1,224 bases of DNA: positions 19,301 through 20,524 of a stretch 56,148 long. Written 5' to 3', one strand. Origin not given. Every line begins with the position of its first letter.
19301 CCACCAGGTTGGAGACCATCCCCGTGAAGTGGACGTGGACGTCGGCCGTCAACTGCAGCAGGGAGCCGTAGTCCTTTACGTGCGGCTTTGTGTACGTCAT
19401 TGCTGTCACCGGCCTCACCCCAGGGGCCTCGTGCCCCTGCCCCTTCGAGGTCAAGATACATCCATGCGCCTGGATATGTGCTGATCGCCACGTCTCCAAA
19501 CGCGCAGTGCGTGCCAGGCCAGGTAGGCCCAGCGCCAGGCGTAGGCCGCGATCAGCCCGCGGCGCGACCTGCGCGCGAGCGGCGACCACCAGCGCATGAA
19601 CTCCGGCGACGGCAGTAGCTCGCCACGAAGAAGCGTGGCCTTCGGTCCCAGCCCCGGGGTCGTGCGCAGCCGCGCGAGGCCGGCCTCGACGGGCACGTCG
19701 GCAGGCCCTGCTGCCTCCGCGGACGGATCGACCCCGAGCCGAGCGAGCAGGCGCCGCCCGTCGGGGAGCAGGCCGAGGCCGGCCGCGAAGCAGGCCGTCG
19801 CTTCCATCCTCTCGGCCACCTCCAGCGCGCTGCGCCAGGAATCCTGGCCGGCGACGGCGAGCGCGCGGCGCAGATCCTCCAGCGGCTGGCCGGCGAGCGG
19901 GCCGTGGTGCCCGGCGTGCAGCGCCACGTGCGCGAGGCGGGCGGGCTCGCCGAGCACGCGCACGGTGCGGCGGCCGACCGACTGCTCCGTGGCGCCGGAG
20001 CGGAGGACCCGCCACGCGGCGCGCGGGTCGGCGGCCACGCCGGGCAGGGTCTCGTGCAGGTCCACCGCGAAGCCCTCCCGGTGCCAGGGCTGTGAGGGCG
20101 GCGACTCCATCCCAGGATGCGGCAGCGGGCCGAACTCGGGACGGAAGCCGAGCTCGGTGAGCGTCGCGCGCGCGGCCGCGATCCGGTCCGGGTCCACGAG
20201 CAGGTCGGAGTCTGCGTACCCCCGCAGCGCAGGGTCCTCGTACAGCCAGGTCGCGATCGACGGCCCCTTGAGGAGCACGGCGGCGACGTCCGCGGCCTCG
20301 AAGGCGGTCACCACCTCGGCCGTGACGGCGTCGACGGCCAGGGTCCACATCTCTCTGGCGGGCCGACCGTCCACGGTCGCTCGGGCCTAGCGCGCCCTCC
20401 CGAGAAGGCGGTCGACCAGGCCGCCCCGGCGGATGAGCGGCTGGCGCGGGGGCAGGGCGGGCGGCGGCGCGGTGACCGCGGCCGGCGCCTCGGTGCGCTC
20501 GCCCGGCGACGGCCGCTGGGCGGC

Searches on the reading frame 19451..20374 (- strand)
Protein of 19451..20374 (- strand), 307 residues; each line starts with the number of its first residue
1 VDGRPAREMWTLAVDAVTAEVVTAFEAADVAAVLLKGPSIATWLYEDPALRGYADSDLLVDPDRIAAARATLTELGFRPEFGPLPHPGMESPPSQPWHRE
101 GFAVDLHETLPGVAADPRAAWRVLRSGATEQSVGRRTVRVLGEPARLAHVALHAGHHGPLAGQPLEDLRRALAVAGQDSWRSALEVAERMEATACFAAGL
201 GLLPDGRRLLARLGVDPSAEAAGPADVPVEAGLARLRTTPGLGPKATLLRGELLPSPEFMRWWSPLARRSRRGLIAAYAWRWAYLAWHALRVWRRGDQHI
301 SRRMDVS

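Call 3: search_protein_families(library=ncbifam, proteins=[window:19451-20374:-], max_evalue=1)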
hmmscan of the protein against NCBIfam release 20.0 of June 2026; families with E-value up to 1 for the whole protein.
window:19451-20374:- (307 aa): 0 families

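Call 4: search_protein_families(library=pfam, proteins=[window:19451-20374:-], max_evalue=1)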
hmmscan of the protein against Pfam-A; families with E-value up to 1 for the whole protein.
window:19451-20374:- (307 aa): 1 family
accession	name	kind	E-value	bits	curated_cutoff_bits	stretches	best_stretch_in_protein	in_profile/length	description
PF14907.12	NTP_transf_5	-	2.2e-24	86.9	31.2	1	17-202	59-243/249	Uncharacterised nucleotidyltransferase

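Call 67: search_solved_structures(query=window:19451-20374:-, max_evalue=1)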
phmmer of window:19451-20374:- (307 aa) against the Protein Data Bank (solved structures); distinct sequences matched with E-value up to 1: 23.
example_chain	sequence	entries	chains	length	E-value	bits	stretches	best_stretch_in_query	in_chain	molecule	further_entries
9jo8_A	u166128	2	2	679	2.9e-05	27.1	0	148-200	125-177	TALE repeat protein targeting mitochondiral ND1-L gene. | TALE repeat protein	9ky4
6jw3_A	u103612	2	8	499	3.4e-05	26.9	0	148-200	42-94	TAL effector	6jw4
3v6p_A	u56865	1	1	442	3.5e-05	26.8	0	151-200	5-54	dHax3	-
6jw0_A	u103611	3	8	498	4.2e-05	26.6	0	148-200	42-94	TAL effector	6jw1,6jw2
6jtq_A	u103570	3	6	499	4.4e-05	26.5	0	148-200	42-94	TAL effector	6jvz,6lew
6jw5_A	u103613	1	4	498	4.6e-05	26.4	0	148-200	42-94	TAL effector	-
4osj_A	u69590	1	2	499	4.8e-05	26.4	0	148-200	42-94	Hax3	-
4osw_A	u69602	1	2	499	5e-05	26.3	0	148-200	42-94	Hax3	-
4osl_A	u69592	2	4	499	6.1e-05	26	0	148-200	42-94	Hax3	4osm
4osz_A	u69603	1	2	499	6.2e-05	26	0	148-200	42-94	Hax3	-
4osk_A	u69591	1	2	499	6.3e-05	26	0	148-200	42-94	Hax3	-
4osr_A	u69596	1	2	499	7.7e-05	25.7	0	148-200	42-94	Hax3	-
3v6t_A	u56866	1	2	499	7.9e-05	25.6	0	148-200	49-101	dHax3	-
4ot0_A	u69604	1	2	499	7.9e-05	25.6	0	148-200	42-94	Hax3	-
4oss_A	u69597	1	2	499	9.2e-05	25.4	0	149-200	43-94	Hax3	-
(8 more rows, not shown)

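Call 69: find_homologous_proteins(query=window:19451-20374:-, max_evalue=1e-10)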
Query window:19451-20374:- (307 aa): 183 proteins with E <= 1e-10 among 8000 candidates; the best 120 are listed.
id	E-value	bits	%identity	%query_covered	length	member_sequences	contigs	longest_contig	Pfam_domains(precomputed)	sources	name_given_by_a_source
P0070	5.1e-192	655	100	97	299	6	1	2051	PF14907.13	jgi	jgi:hypothetical protein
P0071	1.1e-120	421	66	97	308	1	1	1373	PF14907.13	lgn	-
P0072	3.3e-117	410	66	97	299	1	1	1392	PF14907.13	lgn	-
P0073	7.7e-112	392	67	96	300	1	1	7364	PF14907.13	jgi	jgi:hypothetical protein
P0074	2.6e-110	387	64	93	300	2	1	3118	PF14907.13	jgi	jgi:hypothetical protein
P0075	1.9e-108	381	66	96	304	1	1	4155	PF14907.13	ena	-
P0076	1.5e-103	365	63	87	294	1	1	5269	PF14907.13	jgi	jgi:hypothetical protein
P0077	2.8e-97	344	59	92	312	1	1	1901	PF14907.13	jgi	jgi:putative nucleotidyltransferase-like protein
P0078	7.3e-97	343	62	91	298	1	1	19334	PF14907.13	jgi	jgi:hypothetical protein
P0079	7.6e-97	343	58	92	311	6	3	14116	PF14907.13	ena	-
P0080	5.1e-96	340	57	93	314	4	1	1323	PF14907.13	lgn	-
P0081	9.2e-96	339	61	90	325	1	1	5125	PF14907.13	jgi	jgi:hypothetical protein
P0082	8.1e-94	333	58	98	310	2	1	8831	PF14907.13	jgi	jgi:hypothetical protein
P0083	8.8e-94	333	55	95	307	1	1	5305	PF14907.13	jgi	jgi:hypothetical protein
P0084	2.7e-93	331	59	96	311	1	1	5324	PF14907.13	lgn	-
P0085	6.0e-93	330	60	92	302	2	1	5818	PF14907.13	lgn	-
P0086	8.3e-93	330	57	93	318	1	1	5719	PF14907.13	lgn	-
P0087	2.0e-92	328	59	91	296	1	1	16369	PF14907.13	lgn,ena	-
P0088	1.2e-91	326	58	97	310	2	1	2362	PF14907.13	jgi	jgi:hypothetical protein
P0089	9.8e-91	323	59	90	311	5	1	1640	PF14907.13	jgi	-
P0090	1.1e-90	323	59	90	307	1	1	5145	PF14907.13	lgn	-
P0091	2.7e-87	311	56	93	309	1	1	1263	PF14907.13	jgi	jgi:hypothetical protein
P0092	8.9e-87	310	57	90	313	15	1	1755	PF14907.13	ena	-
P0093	1.9e-86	309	57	92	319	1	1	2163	PF14907.13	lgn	-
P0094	3.4e-85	305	55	96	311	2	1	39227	PF14907.13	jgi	jgi:hypothetical protein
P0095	1.6e-84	302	56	93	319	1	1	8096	PF14907.13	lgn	-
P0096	2.4e-84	302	53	93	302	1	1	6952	PF14907.13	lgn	-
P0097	3.5e-84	301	57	90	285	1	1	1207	PF14907.13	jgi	jgi:hypothetical protein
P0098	1.8e-82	296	53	94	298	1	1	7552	PF14907.13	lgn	-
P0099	3.6e-82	295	55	94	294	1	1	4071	PF14907.13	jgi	jgi:hypothetical protein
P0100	1.4e-81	293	53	94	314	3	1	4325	PF14907.13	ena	-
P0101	3.1e-81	292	55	90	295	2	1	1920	PF14907.13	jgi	-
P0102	7.7e-81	290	55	90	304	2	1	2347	PF14907.13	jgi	jgi:putative nucleotidyltransferase-like protein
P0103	3.2e-80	288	57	92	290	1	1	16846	PF14907.13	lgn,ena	-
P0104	4.1e-80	288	55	95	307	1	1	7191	PF14907.13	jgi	jgi:hypothetical protein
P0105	6.9e-80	287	55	94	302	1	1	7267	PF14907.13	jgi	-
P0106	1.3e-79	286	56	90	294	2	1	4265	PF14907.13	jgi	jgi:hypothetical protein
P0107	2.2e-79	285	54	93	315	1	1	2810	PF14907.13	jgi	jgi:hypothetical protein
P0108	1.9e-78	282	55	92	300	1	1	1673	PF14907.13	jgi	jgi:hypothetical protein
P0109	6.0e-76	274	50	97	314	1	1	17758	PF14907.13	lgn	-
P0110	2.0e-70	256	51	93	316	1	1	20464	PF14907.13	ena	-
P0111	2.1e-66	243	47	94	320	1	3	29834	PF14907.13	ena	-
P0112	2.9e-63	233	45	93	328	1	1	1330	PF14907.13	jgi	jgi:hypothetical protein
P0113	2.6e-62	229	45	90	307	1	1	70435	PF14907.13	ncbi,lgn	-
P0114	6.3e-61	225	47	93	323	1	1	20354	PF14907.13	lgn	-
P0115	7.9e-61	224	44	93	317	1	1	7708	PF14907.13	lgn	-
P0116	5.9e-60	222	47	92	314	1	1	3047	PF14907.13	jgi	jgi:hypothetical protein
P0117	8.7e-59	218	48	91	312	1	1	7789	PF14907.13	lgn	-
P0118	1.4e-58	217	44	91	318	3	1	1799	PF14907.13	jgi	jgi:hypothetical protein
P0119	2.4e-58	216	45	91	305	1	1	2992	PF14907.13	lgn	-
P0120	4.5e-58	215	44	93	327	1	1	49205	PF14907.13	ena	-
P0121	5.7e-57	212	43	90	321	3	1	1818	PF14907.13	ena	-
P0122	8.8e-57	211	44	94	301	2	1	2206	PF14907.13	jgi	jgi:hypothetical protein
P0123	1.2e-55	207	45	91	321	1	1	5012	PF14907.13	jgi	jgi:hypothetical protein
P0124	2.0e-55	207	46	93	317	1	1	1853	PF14907.13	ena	-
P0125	6.4e-55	205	46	93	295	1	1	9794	PF14907.13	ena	-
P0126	2.0e-54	203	43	92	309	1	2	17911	PF14907.13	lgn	-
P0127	4.7e-54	202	45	89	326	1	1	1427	PF14907.13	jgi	jgi:hypothetical protein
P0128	5.9e-54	202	47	91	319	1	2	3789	PF14907.13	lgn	-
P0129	1.1e-53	201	44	87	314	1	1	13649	PF14907.13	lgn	-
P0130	1.6e-53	200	46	94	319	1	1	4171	PF14907.13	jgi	jgi:hypothetical protein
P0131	3.5e-53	199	46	93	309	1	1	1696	PF14907.13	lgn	-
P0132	5.3e-53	199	44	91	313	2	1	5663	PF14907.13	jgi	jgi:hypothetical protein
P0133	9.4e-53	198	46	90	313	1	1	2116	PF14907.13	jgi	jgi:Uncharacterised nucleotidyltransferase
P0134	3.1e-52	196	42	91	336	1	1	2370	PF14907.13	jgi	jgi:hypothetical protein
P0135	5.4e-52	195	44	91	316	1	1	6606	PF14907.13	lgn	-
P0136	5.4e-52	195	44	93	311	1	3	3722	PF14907.13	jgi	jgi:hypothetical protein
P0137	6.9e-52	195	43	88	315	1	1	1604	PF14907.13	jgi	-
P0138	7.2e-52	195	41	95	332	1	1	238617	PF14907.13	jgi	jgi:hypothetical protein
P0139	2.4e-51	193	41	91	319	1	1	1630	PF14907.13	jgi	jgi:hypothetical protein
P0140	3.8e-51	193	42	93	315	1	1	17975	PF14907.13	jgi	jgi:hypothetical protein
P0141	8.0e-51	192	42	93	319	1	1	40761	PF14907.13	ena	-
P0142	9.2e-51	191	40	92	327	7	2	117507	PF14907.13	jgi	jgi:Uncharacterised nucleotidyltransferase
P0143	1.0e-50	191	44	93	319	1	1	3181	PF14907.13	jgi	-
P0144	1.5e-50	191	43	91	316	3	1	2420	PF14907.13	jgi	jgi:hypothetical protein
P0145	2.8e-50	190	42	90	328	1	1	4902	PF14907.13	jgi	jgi:hypothetical protein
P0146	5.4e-50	189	41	88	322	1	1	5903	PF14907.13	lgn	-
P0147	7.1e-50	189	42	93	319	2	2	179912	PF14907.13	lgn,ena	-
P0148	7.2e-50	188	44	90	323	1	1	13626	PF14907.13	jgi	jgi:hypothetical protein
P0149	8.6e-50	188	46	85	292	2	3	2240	PF14907.13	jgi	jgi:hypothetical protein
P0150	9.1e-50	188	47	91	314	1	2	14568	PF14907.13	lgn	-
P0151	1.0e-49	188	40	93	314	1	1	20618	PF14907.13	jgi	jgi:Uncharacterised nucleotidyltransferase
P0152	1.1e-49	188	41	94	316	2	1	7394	PF14907.13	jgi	jgi:Uncharacterised nucleotidyltransferase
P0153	1.2e-49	188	45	90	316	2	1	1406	PF14907.13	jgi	jgi:hypothetical protein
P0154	3.2e-49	186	46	88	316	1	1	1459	PF14907.13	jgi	jgi:hypothetical protein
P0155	4.1e-49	186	42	91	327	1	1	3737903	PF14907.13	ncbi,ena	-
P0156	4.7e-49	186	46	88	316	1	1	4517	PF14907.13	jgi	jgi:hypothetical protein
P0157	9.2e-49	185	44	87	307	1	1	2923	PF14907.13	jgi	jgi:hypothetical protein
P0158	2.1e-48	184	39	93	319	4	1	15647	PF14907.13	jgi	jgi:putative nucleotidyltransferase-like protein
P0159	2.6e-48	183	41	88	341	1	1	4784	PF14907.13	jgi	jgi:hypothetical protein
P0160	3.7e-48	183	43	85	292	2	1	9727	PF14907.13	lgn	-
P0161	3.7e-48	183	44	93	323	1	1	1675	PF14907.13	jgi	jgi:hypothetical protein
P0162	5.0e-48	182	43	88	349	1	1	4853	PF14907.13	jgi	jgi:hypothetical protein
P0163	7.0e-48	182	43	93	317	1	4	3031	PF14907.13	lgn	-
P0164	1.0e-47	181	41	93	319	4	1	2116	PF14907.13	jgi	jgi:hypothetical protein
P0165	1.7e-47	181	40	90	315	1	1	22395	PF14907.13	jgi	jgi:hypothetical protein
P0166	1.9e-47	181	43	89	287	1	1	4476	PF14907.13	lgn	-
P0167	2.2e-47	180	40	88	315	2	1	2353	PF14907.13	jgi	jgi:hypothetical protein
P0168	3.3e-47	180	43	92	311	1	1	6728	PF14907.13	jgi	jgi:hypothetical protein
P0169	4.4e-47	179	45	88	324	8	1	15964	PF14907.13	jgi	jgi:hypothetical protein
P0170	4.7e-47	179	42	91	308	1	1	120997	PF14907.13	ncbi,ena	-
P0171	5.7e-47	179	44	88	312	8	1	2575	PF14907.13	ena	-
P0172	6.9e-47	179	42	91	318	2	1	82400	PF14907.13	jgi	jgi:hypothetical protein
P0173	7.4e-47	179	43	93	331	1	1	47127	PF14907.13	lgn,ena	-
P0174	8.9e-47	178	42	91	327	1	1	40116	PF14907.13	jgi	jgi:Uncharacterised nucleotidyltransferase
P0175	8.9e-47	178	44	88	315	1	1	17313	PF14907.13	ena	-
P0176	9.2e-47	178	40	91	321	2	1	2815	PF14907.13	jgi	-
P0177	1.5e-46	178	46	88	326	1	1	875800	PF14907.13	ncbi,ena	-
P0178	2.7e-46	177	40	93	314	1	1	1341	PF14907.13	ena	-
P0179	2.9e-46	177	43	87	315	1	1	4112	PF14907.13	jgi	jgi:Uncharacterised nucleotidyltransferase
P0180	3.0e-46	177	46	90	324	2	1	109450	PF14907.13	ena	-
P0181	4.2e-46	176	41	88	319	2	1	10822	PF14907.13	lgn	-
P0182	1.2e-45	175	42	95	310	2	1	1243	PF14907.13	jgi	jgi:hypothetical protein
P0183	2.2e-45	174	43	93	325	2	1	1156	PF14907.13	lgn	-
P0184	3.0e-45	173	42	88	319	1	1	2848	PF14907.13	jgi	jgi:hypothetical protein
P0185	5.4e-45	172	41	88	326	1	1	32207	PF14907.13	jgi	jgi:Uncharacterised nucleotidyltransferase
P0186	7.3e-45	172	41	88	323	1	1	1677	PF14907.13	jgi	jgi:hypothetical protein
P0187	8.1e-45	172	45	88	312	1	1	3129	PF14907.13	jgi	jgi:Uncharacterised nucleotidyltransferase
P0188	9.3e-45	172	40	95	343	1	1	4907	PF14907.13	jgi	jgi:hypothetical protein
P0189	1.1e-44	171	42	92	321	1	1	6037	PF14907.13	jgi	jgi:hypothetical protein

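Call 70: find_encoding_contigs(protein=P0078, flank=10000, max_places=1)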
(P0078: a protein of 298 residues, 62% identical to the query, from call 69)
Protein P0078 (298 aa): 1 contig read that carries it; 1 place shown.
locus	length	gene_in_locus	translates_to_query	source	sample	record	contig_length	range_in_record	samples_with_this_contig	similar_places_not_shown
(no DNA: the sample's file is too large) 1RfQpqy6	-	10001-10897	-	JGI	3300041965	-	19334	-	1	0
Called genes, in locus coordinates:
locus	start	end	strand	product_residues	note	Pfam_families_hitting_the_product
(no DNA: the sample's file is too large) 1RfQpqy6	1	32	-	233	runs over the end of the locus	PF08241:Methyltransf_11 (weak)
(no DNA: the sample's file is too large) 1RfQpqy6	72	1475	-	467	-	PF00884:Sulfatase, PF01663:Phosphodiest (faint)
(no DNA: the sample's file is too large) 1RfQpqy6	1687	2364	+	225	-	PF00884:Sulfatase (weak)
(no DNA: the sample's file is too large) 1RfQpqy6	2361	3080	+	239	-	PF13489:Methyltransf_23 (weak), PF08241:Methyltransf_11 (faint), PF13649:Methyltransf_25 (faint)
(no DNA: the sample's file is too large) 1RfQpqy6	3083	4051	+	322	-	PF00535:Glycos_transf_2, PF13641:Glyco_tranf_2_3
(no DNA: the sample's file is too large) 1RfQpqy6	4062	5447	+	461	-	PF04932:Wzy_C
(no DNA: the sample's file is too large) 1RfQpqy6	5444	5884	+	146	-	-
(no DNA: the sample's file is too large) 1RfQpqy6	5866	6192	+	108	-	-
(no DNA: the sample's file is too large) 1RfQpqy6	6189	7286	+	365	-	PF00535:Glycos_transf_2, PF13641:Glyco_tranf_2_3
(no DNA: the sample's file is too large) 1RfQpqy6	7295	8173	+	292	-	PF00535:Glycos_transf_2, PF13641:Glyco_tranf_2_3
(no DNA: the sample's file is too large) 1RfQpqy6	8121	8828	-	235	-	-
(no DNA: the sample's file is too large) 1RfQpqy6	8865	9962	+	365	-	PF02985:HEAT (faint), PF13513:HEAT_EZ (faint), PF13646:HEAT_2, PF03130:HEAT_PBS (faint), PF13646:HEAT_2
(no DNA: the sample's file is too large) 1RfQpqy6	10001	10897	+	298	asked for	PF14907:NTP_transf_5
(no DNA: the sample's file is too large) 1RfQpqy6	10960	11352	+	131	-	?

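Call 71: find_encoding_contigs(protein=P0094, flank=10000, max_places=1)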
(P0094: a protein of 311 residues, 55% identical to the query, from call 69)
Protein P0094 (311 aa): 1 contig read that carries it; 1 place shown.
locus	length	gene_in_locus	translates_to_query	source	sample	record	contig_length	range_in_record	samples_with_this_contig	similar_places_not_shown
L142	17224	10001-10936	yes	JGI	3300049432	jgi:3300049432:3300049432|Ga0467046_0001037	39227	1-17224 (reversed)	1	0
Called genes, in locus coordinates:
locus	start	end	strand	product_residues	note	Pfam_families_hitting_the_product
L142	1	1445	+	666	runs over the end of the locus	-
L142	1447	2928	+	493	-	PF13439:Glyco_transf_4, PF13579:Glyco_trans_4_4, PF00534:Glycos_transf_1, PF13692:Glyco_trans_1_4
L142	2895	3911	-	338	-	PF00535:Glycos_transf_2, PF13641:Glyco_tranf_2_3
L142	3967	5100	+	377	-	PF01266:DAO (weak), PF01494:FAD_binding_3 (weak), PF01593:Amino_oxidase, PF13450:NAD_binding_8, PF03275:GLF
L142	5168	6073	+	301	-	PF00535:Glycos_transf_2, PF13641:Glyco_tranf_2_3 (weak)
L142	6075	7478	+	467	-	PF04932:Wzy_C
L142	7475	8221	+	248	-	-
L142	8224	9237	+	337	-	PF13646:HEAT_2, PF02985:HEAT (faint), PF03130:HEAT_PBS (faint), PF13646:HEAT_2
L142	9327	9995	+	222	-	-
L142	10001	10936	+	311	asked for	PF14907:NTP_transf_5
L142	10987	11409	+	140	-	-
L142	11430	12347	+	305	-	PF07475:Hpr_kinase_C, PF27840:ScmC (faint)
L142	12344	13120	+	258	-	PF13489:Methyltransf_23, PF13847:Methyltransf_31, PF08241:Methyltransf_11, PF08242:Methyltransf_12, PF13649:Methyltransf_25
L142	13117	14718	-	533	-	-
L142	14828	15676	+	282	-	PF01040:UbiA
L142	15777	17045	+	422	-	PF01565:FAD_binding_4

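Call 80: find_encoding_contigs(protein=P0113, flank=10000, max_places=1)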
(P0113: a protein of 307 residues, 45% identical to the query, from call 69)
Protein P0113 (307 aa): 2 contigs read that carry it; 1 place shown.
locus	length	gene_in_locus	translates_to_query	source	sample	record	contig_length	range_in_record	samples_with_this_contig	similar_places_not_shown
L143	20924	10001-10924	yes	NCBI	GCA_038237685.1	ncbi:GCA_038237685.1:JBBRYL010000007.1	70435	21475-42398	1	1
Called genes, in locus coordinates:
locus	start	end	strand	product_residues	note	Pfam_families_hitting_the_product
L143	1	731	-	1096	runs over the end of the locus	PF00668:Condensation, PF00501:AMP-binding, PF13193:AMP-binding_C, PF00550:PP-binding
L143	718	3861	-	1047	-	PF00668:Condensation, PF00501:AMP-binding, PF13193:AMP-binding_C, PF00550:PP-binding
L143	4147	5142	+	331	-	PF13641:Glyco_tranf_2_3, PF00535:Glycos_transf_2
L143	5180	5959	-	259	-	-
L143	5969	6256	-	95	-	-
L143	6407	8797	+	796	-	-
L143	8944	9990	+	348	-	PF01757:Acyl_transf_3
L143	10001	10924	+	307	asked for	PF14907:NTP_transf_5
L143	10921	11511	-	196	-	PF00196:GerE, PF04545:Sigma70_r4 (weak), PF08281:Sigma70_r4_2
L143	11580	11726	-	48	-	-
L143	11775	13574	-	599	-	PF00733:Asn_synthase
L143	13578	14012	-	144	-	PF13471:Transglut_core3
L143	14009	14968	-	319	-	-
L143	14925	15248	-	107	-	PF05402:PqqD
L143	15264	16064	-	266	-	PF01061:ABC2_membrane, PF12698:ABC2_membrane_3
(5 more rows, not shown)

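Call 97: predict_structure(alignment_id=A2)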
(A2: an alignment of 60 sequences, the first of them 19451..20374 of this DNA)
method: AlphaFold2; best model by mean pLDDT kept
length: 307 residues; sequences in the alignment: 60
mean_pLDDT: 90.7   pTM: 0.84
mean pLDDT of the five models: 90.7, 90.3, 88.7, 87.9, 87.2
residues with pLDDT >= 90: 231; 70-90: 51; 50-70: 25; < 50: 0
segments of 3 or more residues with pLDDT < 50: none
pLDDT, mean of each block of 10 residues (from residue 1): 81 96 98 96 94 95 97 96 60 89 96 94 98 97 98 93 96 98 98 95 97 84 59 85 93 90 91 97 91 80 72
secondary structure, 60 per line:
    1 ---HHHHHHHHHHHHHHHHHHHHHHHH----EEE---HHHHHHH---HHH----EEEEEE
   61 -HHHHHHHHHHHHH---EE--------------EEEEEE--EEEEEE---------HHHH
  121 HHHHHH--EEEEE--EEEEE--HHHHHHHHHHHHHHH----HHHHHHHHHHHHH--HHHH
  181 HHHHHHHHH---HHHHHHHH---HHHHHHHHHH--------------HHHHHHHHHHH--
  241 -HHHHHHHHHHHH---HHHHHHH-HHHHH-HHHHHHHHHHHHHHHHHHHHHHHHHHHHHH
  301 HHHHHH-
elements in order: H4-27 E32-34 H38-44 E55-60 H62-74 E94-99 E102-107 H117-126 E129-133 E136-140 H143-157 H162-174 H177-189 H193-200 H204-213 H228-238 H242-253 H257-263 H265-269 H271-306

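Call 99: fold_search(model_id=the predicted structure, library=pdb)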
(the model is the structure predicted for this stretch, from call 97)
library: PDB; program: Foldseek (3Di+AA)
matches with E <= 10: 333; with E <= 0.001: 7
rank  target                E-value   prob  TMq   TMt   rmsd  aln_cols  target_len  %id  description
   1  4fo1_A                1.0e-04  1.00  0.35  0.63   5.0       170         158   16  Crystal structure of lincosamide antibiotic adenylyltransferase LnuA, apo (released 2012-07-04)
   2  8an4_B                1.3e-04  1.00  0.48  0.74   4.4       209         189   14  MenT1 toxin (rv0078a) from Mycobacterium tuberculosis H37Rv (released 2023-08-02)
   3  8an5_B                2.2e-04  1.00  0.45  0.71   5.6       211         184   15  MenAT1 toxin-antitoxin complex (rv0078a-rv0078b) from Mycobacterium tuberculosis H37Rv (released 2023-08-02)
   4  8an4_A                3.7e-04  1.00  0.49  0.73   4.6       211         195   15  MenT1 toxin (rv0078a) from Mycobacterium tuberculosis H37Rv (released 2023-08-02)
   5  5uvd                  4.1e-04  1.00  0.36  0.48   8.2       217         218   15  Crystal structure of an antigenic nucleotidyltransferase-like protein from Paracoccidioides brasiliensis (released 2018-01-31)
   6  5kqj_MODEL_1_A        6.4e-04  1.00  0.42  0.65   4.7       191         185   14  Solution Structure of Antibiotic-Resistance Factor ANT(2'')-Ia Reveals Substrate-Regulated Conformation Dynami (released 2017-07-12)
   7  8an5_A                6.8e-04  1.00  0.46  0.69   4.8       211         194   15  MenAT1 toxin-antitoxin complex (rv0078a-rv0078b) from Mycobacterium tuberculosis H37Rv (released 2023-08-02)
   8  4wby                  1.2e-03  0.99  0.28  0.24  16.3       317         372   12  tRNA-processing enzyme (apo form I) (released 2015-04-15)
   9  1vfg_A                1.7e-03  0.99  0.25  0.23  14.3       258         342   14  Crystal structure of tRNA nucleotidyltransferase complexed with a primer tRNA and an incoming ATP analog (released 2004-08-10)
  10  5cfu                  3.2e-03  1.00  0.40  0.66   4.9       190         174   15  Crystal Structure of ANT(2")-Ia in complex with adenylyl-2"-tobramycin (released 2016-07-20)
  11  4xje                  4.2e-03  1.00  0.41  0.68   4.9       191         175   13  CRYSTAL STRUCTURE OF ANT(2") IN COMPLEX WITH AMP AND TOBRAMYCIN (released 2016-01-20)
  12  5cfs                  4.4e-03  1.00  0.39  0.64   4.9       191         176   15  Crystal Structure of ANT(2")-Ia in complex with AMPCPP and tobramycin (released 2016-03-16)
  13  1vfg_B                4.6e-03  0.96  0.25  0.22  14.2       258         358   14  Crystal structure of tRNA nucleotidyltransferase complexed with a primer tRNA and an incoming ATP analog (released 2004-08-10)
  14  4x4w_A                4.6e-03  0.89  0.23  0.20  16.4       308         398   12  Crystal structure of the full-length human mitochondrial CCA-adding enzyme (released 2015-02-11)
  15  4wqk                  4.8e-03  1.00  0.41  0.68   4.2       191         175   14  Crystal structure of aminoglycoside nucleotidylyltransferase ANT(2")-Ia, apo form (released 2014-11-12)
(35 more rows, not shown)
